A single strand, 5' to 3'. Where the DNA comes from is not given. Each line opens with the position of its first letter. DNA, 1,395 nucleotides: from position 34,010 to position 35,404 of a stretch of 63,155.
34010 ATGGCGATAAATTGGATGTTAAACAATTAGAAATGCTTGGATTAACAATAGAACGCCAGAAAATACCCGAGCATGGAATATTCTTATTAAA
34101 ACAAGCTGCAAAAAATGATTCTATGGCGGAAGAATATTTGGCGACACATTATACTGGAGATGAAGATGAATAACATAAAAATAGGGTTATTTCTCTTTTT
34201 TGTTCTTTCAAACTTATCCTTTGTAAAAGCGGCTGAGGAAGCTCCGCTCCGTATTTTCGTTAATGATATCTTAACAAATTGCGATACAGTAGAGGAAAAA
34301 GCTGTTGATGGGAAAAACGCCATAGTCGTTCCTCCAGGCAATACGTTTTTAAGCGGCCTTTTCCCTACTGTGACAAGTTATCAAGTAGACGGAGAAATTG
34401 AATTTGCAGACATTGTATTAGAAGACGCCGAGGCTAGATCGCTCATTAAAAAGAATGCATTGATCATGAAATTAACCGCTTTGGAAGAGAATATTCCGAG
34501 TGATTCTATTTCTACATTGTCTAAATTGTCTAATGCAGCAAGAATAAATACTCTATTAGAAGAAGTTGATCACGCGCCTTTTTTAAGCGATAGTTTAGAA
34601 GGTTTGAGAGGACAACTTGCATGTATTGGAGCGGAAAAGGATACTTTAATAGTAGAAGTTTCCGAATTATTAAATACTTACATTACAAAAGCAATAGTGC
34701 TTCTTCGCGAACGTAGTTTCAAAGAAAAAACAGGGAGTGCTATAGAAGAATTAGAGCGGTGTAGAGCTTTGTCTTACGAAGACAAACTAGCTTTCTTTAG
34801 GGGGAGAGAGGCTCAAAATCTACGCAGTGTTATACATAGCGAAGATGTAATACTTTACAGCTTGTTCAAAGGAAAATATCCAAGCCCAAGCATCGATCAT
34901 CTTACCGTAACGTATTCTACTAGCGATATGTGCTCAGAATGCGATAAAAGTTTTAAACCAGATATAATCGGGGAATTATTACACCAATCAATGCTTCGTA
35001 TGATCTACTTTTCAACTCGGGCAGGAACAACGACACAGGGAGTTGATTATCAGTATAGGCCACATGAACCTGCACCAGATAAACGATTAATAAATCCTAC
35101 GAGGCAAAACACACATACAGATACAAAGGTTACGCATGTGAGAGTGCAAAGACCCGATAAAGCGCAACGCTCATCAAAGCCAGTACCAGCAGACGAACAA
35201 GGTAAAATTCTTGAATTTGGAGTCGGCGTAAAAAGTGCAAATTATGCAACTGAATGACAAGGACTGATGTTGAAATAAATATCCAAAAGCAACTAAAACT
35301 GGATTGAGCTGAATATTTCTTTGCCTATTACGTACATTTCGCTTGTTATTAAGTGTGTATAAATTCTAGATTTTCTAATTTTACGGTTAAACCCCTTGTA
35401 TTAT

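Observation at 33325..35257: Coupled pair of Sec-exported orphan proteins; the second has a zinc-deaminase-like HxE...CxxC signature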

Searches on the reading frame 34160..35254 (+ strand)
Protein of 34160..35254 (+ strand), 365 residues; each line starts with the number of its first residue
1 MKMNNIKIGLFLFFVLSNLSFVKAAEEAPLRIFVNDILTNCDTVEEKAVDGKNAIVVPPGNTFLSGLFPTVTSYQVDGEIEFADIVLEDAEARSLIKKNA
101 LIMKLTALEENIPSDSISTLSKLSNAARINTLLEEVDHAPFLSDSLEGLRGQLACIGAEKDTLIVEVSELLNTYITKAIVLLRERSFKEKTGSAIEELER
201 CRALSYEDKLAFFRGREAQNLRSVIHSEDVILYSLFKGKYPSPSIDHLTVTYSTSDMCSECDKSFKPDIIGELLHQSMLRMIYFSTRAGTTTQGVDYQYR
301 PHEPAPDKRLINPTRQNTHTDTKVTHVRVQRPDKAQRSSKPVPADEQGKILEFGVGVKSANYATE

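Call 4: search_protein_families(library=pfam, proteins=[window:34160-35254:+], max_evalue=10)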
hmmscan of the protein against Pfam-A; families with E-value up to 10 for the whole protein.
window:34160-35254:+ (365 aa): 0 families

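Call 5: search_protein_families(library=ncbifam, proteins=[window:34160-35254:+], max_evalue=10)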
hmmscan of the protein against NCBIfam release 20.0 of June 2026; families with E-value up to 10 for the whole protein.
window:34160-35254:+ (365 aa): 1 family
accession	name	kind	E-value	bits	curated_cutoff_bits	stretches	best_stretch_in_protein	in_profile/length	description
NF042981.1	EthbenzDh_ebdD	equivalog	0.043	13.5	360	1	113-199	33-118/222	ethylbenzene dehydrogenase subunit delta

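Call 6: search_solved_structures(query=window:34160-35254:+, max_evalue=10)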
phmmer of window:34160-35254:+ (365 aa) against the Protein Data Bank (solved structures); distinct sequences matched with E-value up to 10: 1.
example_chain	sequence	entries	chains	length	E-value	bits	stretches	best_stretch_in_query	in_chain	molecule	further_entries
8wzb_D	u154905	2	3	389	0.3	13.3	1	262-353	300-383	Radial spoke head protein 3 homolog B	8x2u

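Call 7: find_homologous_proteins(query=window:34160-35254:+, max_evalue=0.01)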
Query window:34160-35254:+ (365 aa): 1 proteins with E <= 0.01 among 4938 candidates.
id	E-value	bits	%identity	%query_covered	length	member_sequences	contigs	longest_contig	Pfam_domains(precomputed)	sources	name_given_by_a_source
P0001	1.8e-235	798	100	99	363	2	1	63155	-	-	-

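Call 13: find_related_loci(query=window:34166-35254:+, collection=genome_contigs, flank=10000)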
Query window:34166-35254:+ (363 aa) in genome_contigs; peptide patterns used: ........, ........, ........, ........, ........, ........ (x = any residue, [..] = any of these).
68 stretches matched a pattern, but none encodes a relative of the query by tblastn (E <= 1e-3).

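Call 19: predict_structure(protein=window:34166-35254:+)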
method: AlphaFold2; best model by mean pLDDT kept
length: 363 residues; sequences in the alignment: 1
mean_pLDDT: 33.8   pTM: 0.21
mean pLDDT of the five models: 33.8, 33.8, 31.9, 31.5, 29.2
residues with pLDDT >= 90: 0; 70-90: 0; 50-70: 0; < 50: 363
segments of 3 or more residues with pLDDT < 50: 1-363
pLDDT, mean of each block of 10 residues (from residue 1): 32 35 31 37 41 40 35 31 35 43 42 35 40 42 43 39 39 41 34 37 37 32 28 27 30 29 32 31 28 30 27 27 26 31 31 26 25
secondary structure, 60 per line:
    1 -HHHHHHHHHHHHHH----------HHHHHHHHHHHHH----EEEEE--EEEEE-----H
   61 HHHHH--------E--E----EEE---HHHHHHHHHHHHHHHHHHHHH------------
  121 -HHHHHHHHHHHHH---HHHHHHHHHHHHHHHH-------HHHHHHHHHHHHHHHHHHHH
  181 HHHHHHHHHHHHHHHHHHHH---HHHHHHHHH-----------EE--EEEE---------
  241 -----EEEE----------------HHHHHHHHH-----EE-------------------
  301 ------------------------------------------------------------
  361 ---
elements in order: H2-15 H26-38 E43-47 E50-54 H60-65 E82-84 H88-108 H122-134 H138-153 H161-200 H204-212 E228-231 E246-249 H266-274

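Call 22: search_protein_families(library=padloc, proteins=[window:34166-35254:+], max_evalue=10)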
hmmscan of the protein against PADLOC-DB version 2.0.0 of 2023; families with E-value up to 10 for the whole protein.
window:34166-35254:+ (363 aa): 0 families

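Call 24: search_protein_representatives(protein=window:34166-35254:+)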
Query: 363 residues. Proteins with E-value up to 0.001 (for the whole library): 4; up to 1e-10: 1; up to 1e-30: 1. The best 4 are listed.
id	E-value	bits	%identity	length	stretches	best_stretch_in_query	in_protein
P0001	5.5e-236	798.1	100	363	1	1-363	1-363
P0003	4.3e-08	49.0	40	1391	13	49-75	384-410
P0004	4.4e-07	45.7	32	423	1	37-300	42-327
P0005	5.0e-06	42.3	33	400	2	11-116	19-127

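Call 27: find_homologous_proteins(query=A1, max_evalue=0.01)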
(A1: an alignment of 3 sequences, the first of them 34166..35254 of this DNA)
Query A1 (3 sequences) (363 aa, profile of the alignment): 3 proteins with E <= 0.01 among 8000 candidates.
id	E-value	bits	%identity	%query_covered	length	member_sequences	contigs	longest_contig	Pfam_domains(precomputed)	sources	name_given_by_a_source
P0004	8.6e-201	685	29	72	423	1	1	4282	-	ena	-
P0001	5.7e-143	495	100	100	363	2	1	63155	-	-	-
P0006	1.9e-100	355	23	81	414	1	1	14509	-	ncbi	-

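Call 29: find_encoding_contigs(protein=P0006, flank=10000)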
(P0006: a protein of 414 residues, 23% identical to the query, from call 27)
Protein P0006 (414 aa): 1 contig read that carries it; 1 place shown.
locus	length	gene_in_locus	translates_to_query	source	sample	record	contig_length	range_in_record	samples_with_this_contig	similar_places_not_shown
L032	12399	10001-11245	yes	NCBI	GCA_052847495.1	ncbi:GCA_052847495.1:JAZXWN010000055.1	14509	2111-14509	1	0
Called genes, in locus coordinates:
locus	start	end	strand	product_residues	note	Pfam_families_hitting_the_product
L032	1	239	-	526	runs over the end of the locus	PF00111:Fer2 (weak), PF13510:Fer2_4, PF10588:NADH-G_4Fe-4S_3, PF22117:Fer4_Nqo3 (weak)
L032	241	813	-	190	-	PF01135:PCMT (weak)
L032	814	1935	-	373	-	PF02670:DXP_reductoisom, PF08436:DXP_redisom_C, PF13288:DXPR_C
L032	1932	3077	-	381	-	PF00342:PGI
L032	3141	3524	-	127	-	PF04965:GPW_gp25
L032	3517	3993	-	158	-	-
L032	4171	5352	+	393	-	PF00374:NiFeSe_Hases (faint), PF00346:Complex1_49kDa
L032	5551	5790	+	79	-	-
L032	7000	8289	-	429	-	-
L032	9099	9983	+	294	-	-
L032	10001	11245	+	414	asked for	-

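Call 30: find_encoding_contigs(protein=P0004, flank=10000)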
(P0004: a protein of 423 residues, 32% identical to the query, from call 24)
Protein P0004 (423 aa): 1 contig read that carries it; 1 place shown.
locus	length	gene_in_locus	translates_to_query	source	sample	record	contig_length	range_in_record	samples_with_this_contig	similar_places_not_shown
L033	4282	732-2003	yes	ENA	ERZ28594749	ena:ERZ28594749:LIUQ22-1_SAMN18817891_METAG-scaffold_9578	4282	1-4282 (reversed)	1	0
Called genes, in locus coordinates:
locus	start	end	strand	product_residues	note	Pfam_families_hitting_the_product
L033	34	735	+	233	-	-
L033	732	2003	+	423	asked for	-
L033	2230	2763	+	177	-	-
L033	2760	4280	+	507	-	?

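Call 37: find_related_loci(query=A2, collection=metagenome_contigs, flank=6000)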
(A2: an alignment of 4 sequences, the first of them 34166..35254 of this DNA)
Query A2 (363 aa) in metagenome_contigs; peptide patterns used: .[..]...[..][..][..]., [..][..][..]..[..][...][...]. (x = any residue, [..] = any of these).
92 stretches matched a pattern, but none encodes a relative of the query by tblastn (E <= 1e-3).

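Call 41: find_related_loci(query=A4, collection=metagenome_contigs, flank=6000)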
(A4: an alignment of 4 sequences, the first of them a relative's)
Query A4 (414 aa) in metagenome_contigs; peptide patterns used: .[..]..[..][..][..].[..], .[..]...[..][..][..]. (x = any residue, [..] = any of these).
175 stretches matched a pattern, but none encodes a relative of the query by tblastn (E <= 1e-3).

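Call 42: find_encoding_contigs(protein=P0005, flank=10000)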
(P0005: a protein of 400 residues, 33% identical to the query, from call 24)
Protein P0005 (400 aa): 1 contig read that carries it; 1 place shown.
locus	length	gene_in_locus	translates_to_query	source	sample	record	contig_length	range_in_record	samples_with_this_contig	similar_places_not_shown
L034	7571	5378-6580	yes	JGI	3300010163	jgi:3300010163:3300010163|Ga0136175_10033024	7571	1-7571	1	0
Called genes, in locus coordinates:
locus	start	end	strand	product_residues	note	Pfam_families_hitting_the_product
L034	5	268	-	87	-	-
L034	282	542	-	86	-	PF13538:UvrD_C_2 (weak)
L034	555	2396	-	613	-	PF03389:MobA_MobL, PF13401:AAA_22 (faint), PF02562:PhoH (weak), PF13604:AAA_30, PF13245:AAA_19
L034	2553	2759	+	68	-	-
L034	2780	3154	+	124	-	PF06412:TraD (faint)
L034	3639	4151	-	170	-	PF02371:Transposase_20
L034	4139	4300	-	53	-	-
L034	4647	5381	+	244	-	-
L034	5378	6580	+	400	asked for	-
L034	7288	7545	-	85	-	-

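Call 47: search_protein_families(library=pfam, alignment_id=A2, max_evalue=10)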
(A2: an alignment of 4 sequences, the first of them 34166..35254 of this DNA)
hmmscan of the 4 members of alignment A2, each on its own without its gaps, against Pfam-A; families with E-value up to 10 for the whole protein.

A. member 1, window:34166-35254:+ (363 aa): 0 families

B. families by the number of members that match (of 4 scanned): 3 families
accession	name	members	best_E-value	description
PF22838.1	COMMD8_HN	1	0.081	COMMD8, helical N-terminal domain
PF03830.20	PTSIIB_sorb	1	0.47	PTS system sorbose subfamily IIB component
PF12874.13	zf-met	1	1.7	Zinc-finger of C2H2 type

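Call 48: search_solved_structures(query=A2, max_evalue=10, show_alignments=3)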
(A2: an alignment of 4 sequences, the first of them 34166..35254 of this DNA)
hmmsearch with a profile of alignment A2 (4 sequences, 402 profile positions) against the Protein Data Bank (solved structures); distinct sequences matched with E-value up to 10: 2.
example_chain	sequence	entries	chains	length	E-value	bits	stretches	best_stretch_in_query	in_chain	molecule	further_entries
8r5o_G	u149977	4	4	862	0.35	13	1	265-304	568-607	PAP2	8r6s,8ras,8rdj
9epc_G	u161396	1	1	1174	0.53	12.4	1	265-304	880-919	PAP2, pTAC2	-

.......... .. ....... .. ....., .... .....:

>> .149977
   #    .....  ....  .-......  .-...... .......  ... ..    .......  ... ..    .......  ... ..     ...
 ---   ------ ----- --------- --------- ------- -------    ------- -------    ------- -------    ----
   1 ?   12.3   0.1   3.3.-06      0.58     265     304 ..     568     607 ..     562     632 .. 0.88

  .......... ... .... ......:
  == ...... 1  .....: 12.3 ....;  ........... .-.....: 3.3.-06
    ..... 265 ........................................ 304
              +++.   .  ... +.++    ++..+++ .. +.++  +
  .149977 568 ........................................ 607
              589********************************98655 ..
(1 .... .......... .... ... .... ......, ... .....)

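Call 54: predict_structure(alignment_id=A2)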
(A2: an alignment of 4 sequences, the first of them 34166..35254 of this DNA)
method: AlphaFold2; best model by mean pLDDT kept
length: 363 residues; sequences in the alignment: 4
mean_pLDDT: 34.3   pTM: 0.25
mean pLDDT of the five models: 34.3, 33.1, 33.1, 33.0, 30.2
residues with pLDDT >= 90: 0; 70-90: 0; 50-70: 5; < 50: 358
segments of 3 or more residues with pLDDT < 50: 1-148, 154-363
pLDDT, mean of each block of 10 residues (from residue 1): 39 35 26 25 26 28 28 25 36 42 44 43 44 41 46 46 44 38 42 41 37 37 29 25 31 36 40 33 32 32 30 25 25 28 30 27 30
secondary structure, 60 per line:
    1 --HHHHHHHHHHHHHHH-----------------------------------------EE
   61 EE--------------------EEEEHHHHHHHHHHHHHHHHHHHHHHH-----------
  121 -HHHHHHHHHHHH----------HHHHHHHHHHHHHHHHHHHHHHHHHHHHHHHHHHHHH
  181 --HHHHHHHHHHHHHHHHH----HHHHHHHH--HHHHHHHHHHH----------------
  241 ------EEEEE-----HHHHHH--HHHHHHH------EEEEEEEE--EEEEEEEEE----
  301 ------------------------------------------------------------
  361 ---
elements in order: H3-17 E59-62 E83-86 H87-109 H122-133 H144-180 H183-199 H204-211 H214-224 E247-251 H257-262 H265-271 E278-285 E288-296
